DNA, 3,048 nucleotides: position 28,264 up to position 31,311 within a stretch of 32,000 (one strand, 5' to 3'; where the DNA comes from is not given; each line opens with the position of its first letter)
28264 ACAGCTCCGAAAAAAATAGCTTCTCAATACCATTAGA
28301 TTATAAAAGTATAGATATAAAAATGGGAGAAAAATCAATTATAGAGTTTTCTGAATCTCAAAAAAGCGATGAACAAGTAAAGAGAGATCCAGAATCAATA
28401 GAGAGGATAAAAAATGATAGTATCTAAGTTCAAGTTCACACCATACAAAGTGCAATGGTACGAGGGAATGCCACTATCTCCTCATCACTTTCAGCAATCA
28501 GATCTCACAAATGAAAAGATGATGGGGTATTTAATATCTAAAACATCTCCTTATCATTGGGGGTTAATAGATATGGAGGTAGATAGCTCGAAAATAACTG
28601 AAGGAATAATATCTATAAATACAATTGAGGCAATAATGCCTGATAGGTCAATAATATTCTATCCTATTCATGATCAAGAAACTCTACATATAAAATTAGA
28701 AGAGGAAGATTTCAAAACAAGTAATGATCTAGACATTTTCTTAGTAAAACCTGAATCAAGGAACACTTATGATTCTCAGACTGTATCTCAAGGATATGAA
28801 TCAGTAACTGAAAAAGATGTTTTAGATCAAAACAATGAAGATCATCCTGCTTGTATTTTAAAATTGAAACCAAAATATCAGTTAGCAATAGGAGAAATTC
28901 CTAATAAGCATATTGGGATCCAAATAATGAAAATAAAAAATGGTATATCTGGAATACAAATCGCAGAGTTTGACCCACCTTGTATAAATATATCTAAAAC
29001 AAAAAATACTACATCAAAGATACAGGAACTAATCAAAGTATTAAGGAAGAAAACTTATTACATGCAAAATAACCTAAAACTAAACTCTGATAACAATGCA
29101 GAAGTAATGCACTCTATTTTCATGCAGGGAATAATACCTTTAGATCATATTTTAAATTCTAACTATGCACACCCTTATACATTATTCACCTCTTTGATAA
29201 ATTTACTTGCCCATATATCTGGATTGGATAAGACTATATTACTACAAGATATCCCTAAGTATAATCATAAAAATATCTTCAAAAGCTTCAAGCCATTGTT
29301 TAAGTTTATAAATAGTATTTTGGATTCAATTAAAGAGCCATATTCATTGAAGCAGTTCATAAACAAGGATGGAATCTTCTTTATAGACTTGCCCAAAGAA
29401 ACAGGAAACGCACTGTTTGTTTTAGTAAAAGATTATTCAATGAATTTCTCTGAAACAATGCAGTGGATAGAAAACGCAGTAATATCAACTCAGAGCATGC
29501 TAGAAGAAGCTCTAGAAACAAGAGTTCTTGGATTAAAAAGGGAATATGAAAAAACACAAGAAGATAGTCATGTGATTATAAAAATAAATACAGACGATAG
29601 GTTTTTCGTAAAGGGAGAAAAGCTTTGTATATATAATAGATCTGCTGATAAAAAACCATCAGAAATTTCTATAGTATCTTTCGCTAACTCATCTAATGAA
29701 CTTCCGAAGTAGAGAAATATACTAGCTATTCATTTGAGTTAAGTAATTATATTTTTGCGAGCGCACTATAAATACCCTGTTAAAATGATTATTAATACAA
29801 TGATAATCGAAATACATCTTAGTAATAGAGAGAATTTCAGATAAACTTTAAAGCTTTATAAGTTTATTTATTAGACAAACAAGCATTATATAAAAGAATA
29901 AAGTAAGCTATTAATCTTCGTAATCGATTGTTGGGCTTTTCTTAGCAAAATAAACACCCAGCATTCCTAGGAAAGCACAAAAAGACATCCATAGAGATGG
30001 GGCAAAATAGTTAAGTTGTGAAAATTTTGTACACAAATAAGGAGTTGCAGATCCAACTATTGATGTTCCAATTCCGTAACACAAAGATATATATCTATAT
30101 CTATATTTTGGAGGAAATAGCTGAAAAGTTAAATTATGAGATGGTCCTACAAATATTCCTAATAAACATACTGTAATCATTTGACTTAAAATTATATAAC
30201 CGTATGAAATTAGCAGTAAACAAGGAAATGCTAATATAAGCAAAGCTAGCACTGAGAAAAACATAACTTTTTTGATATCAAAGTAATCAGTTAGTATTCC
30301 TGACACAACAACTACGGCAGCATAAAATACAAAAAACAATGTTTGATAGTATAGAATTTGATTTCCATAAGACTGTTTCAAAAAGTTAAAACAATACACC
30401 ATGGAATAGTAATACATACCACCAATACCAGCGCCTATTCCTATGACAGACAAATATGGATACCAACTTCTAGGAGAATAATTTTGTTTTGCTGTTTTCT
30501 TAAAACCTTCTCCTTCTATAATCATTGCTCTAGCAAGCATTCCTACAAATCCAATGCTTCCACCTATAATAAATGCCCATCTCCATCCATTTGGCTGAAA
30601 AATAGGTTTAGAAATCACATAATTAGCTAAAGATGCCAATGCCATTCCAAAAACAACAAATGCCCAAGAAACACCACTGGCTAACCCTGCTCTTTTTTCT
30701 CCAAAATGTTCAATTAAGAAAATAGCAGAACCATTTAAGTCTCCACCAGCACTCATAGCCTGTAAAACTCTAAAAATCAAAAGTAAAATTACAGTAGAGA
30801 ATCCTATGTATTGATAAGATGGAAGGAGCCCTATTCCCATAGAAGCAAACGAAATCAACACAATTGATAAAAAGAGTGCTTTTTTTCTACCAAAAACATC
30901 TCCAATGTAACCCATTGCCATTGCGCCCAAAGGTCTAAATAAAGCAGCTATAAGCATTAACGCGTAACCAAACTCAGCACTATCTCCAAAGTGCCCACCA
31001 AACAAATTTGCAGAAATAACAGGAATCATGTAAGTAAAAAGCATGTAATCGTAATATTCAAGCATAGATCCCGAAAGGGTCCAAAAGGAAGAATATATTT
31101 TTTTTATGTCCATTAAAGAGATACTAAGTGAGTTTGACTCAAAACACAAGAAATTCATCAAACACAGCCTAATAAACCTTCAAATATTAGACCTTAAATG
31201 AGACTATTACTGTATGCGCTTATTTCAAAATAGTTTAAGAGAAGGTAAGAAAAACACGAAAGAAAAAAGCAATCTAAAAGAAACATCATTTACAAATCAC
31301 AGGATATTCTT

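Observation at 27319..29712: Orphan, translationally coupled SPOR / TssJ-like / TssK-like operon with no other T6SS genes nearby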

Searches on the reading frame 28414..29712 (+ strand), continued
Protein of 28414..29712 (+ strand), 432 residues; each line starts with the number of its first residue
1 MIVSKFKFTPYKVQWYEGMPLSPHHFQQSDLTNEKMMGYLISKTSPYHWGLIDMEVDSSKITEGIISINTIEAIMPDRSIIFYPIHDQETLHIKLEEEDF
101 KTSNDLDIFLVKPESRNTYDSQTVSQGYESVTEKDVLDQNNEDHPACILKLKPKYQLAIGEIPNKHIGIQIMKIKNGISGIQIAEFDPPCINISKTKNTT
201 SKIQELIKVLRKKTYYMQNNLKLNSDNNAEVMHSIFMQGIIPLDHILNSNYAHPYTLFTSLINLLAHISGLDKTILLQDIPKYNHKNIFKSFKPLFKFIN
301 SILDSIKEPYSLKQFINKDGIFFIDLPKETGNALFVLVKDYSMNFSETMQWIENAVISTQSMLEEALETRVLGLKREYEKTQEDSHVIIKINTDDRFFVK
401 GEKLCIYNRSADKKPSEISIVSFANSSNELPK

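Call 59: search_protein_families(library=pfam, proteins=[L021:8253-9209:+, L027:1183-2166:+, L044:2679-3629:+, L061:7949-9199:+, L024:8548-9303:+, L019:5098-6009:+, L014:8529-9404:+, L021:11424-12200:+, L027:4404-5180:+, L020:11371-12204:+], max_evalue=0.1)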
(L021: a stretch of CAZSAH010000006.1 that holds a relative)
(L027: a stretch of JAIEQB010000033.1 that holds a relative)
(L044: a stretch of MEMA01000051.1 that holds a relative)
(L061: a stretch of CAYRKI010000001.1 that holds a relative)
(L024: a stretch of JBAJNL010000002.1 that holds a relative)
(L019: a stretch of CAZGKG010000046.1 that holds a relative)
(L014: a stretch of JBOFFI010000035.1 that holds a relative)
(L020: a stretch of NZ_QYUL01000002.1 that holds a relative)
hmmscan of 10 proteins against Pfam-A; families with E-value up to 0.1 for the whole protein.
L021:8253-9209:+ (319 aa): 1 family
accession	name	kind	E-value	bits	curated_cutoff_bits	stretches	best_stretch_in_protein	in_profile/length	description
PF05036.18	SPOR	-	3.9e-11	43.6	21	1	234-308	2-74/76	SPOR domain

L027:1183-2166:+ (328 aa): 1 family
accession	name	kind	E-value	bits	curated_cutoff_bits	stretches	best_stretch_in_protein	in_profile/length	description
PF05036.18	SPOR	-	6.9e-11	42.8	21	1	244-319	2-76/76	SPOR domain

L044:2679-3629:+ (317 aa): 2 families
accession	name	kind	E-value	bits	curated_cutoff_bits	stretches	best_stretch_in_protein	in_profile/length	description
PF05036.18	SPOR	-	6.6e-12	46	21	1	235-308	4-76/76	SPOR domain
PF19382.4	DUF5957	-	0.017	15.6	23.8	1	79-114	7-42/59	Family of unknown function (DUF5957)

L061:7949-9199:+ (417 aa): 1 family
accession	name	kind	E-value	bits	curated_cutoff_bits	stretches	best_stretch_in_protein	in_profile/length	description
PF05036.18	SPOR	-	1.6e-06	28.7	21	1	334-396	4-65/76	SPOR domain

L024:8548-9303:+ (252 aa): 6 families
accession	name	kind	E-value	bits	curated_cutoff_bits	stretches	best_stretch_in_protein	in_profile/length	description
PF05036.18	SPOR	-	1.5e-05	25.7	21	1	157-231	2-74/76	SPOR domain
PF00802.24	Glycoprotein_G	-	0.0046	16.8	27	1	99-171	173-246/263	Pneumovirus attachment glycoprotein G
PF13567.11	DUF4131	-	0.0092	16.1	31.6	1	84-122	31-69/165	Domain of unknown function (DUF4131)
PF11337.13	DUF3139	-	0.024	15.7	27.3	0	81-143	4-56/83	Protein of unknown function (DUF3139)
PF06237.18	SLC52_ribofla_tr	-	0.045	13.2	27.9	1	65-163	182-273/429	Solute carrier family 52, riboflavin transporter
PF15957.10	Comm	-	0.054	14.2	27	0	78-178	11-87/110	Commissureless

L019:5098-6009:+ (304 aa): 3 families
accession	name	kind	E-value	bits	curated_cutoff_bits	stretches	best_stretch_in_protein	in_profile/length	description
PF05036.18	SPOR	-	9.5e-08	32.7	21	1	221-295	4-75/76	SPOR domain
PF11084.13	DUF2621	-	0.0081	16.6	27.7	1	84-179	3-98/139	Protein of unknown function (DUF2621)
PF01221.23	Dynein_light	-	0.039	14.8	29.1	0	232-285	21-74/86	Dynein light chain type 1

L014:8529-9404:+ (292 aa): 1 family
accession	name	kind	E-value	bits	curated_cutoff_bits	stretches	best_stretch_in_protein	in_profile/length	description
PF05036.18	SPOR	-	1.3e-06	29.1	21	1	205-281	2-75/76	SPOR domain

L021:11424-12200:+ (259 aa): 1 family
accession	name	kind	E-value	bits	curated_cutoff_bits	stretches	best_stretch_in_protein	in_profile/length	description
PF09850.14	DotU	-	3.6e-26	92.5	27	1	72-233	43-203/205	Type VI secretion system protein DotU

L027:4404-5180:+ (259 aa): 1 family
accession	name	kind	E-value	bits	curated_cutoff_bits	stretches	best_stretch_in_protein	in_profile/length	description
PF09850.14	DotU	-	3.2e-23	82.9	27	1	69-232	40-199/205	Type VI secretion system protein DotU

L020:11371-12204:+ (278 aa): 1 family
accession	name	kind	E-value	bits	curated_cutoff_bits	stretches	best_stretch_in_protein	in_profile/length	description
PF09850.14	DotU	-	2.2e-25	89.9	27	1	71-248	28-201/205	Type VI secretion system protein DotU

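Call 92: search_solved_structures(query=L027:293-1039:-, max_evalue=1)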
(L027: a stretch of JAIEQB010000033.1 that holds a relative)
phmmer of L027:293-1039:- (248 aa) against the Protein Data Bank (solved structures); distinct sequences matched with E-value up to 1: 188 (the best 60 are shown).
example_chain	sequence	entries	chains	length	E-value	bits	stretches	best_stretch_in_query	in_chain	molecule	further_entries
4nvt_A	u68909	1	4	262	4.5e-56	193.5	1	4-243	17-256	Triosephosphate isomerase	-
3kxq_A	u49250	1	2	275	7.8e-55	189.4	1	3-244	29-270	Triosephosphate isomerase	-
4y96_A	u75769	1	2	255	2.3e-54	187.9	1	2-246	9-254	Triosephosphate Isomerase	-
6bve_A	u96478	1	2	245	4.7e-54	186.9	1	4-244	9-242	Triosephosphate isomerase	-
5ujw_A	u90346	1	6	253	1e-52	182.5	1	1-248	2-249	Triosephosphate isomerase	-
1yya_A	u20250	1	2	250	2.9e-51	177.8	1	4-244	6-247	triosephosphate isomerase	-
6w4u_A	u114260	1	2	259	6.5e-51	176.6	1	3-245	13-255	Triosephosphate isomerase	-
7rpn_A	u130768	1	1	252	2.1e-50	174.9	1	3-247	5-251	Triosephosphate isomerase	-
2btm_A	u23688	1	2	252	3.5e-48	167.7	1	3-246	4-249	PROTEIN (TRIOSEPHOSPHATE ISOMERASE)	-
1ney_A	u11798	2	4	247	7.1e-48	166.6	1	3-247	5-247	triosephosphate isomerase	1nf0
1i45_A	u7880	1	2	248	7.2e-48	166.6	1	3-247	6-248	TRIOSEPHOSPHATE ISOMERASE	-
4g1k_A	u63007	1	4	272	1e-47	166.1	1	4-245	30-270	Triosephosphate isomerase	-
6nee_A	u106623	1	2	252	1.3e-47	165.8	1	3-245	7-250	TRIOSEPHOSPHATE ISOMERASE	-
1ypi_A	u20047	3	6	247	5e-47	163.9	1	3-247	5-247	TRIOSEPHOSPHATE ISOMERASE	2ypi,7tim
8v0a_A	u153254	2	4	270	1.9e-46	162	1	3-246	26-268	Triosephosphate isomerase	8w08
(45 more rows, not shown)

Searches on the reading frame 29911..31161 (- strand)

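Call 4: search_protein_families(library=pfam, proteins=[window:29911-31161:-], max_evalue=1)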
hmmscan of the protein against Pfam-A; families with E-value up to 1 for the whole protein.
window:29911-31161:- (416 aa): 3 families
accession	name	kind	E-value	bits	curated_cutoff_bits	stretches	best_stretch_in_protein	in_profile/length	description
PF07690.21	MFS_1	-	3.1e-23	82.7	33.4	2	33-256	6-228/347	Major Facilitator Superfamily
PF00083.30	Sugar_tr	-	1.6e-09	37.6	22.3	1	29-205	6-182/452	Sugar (and other) transporter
PF05977.19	MFS_3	-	0.079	11.8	27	1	284-334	62-112/524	Transmembrane secretion effector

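Call 5: search_protein_families(library=ncbifam, proteins=[window:29911-31161:-], max_evalue=1)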
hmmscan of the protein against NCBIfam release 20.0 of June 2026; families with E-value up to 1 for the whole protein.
window:29911-31161:- (416 aa): 14 families
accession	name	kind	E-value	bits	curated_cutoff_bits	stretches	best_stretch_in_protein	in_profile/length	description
TIGR00883.1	2A0106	subfamily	1.1e-50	172.9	443.45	1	31-399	1-399/400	metabolite/H+ symporter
NF011656.1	PRK15075.1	subfamily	1.1e-31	110.2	445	1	21-403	5-408/419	tricarballylate/proton symporter TcuC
NF007927.0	PRK10642.1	equivalog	4e-28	98.4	544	1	31-404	33-436/500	glycine betaine/L-proline transporter ProP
NF007414.0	PRK09952.1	equivalog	1.4e-22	80.1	538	1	26-397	25-417/438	shikimate transporter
NF007710.0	PRK10406.1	subfamily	5e-19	68.7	550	1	19-383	18-399/432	MFS family transporter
NF003024.0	PRK03893.1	subfamily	1.1e-15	57.4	604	1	28-229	26-210/497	sialate:H+ symport family MFS transporter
TIGR00891.1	2A0112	subfamily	3.4e-12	46.1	552.9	1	42-226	26-200/405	sialate:H+ symport family MFS transporter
TIGR00895.1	2A0115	subfamily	1.7e-08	33.8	418.55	1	32-208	26-185/398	aromatic acid/H+ symport family MFS transporter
TIGR00898.1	2A0119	subfamily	7.9e-08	31.5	550.75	1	78-198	141-246/506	cation transport protein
NF008586.0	PRK11551.1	equivalog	2.7e-07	29.9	410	1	78-226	65-202/406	3-(3-hydroxy-phenyl)propionate transporter MhpT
TIGR00880.1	2_A_01_02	superfamily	3.3e-06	27.3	131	2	69-215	4-138/141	multidrug resistance protein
TIGR00887.1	2A0109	equivalog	7.2e-05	21.9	610.3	1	33-179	26-170/502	phosphate:H+ symporter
TIGR00711.1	efflux_EmrB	subfamily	7.6e-05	21.6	230.2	2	82-219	56-181/485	DHA2 family efflux MFS transporter permease subunit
NF000031.1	MFS_efflux_LmrA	exception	0.33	9.6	850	1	81-212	84-202/484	lincomycin efflux MFS transporter Lmr(A)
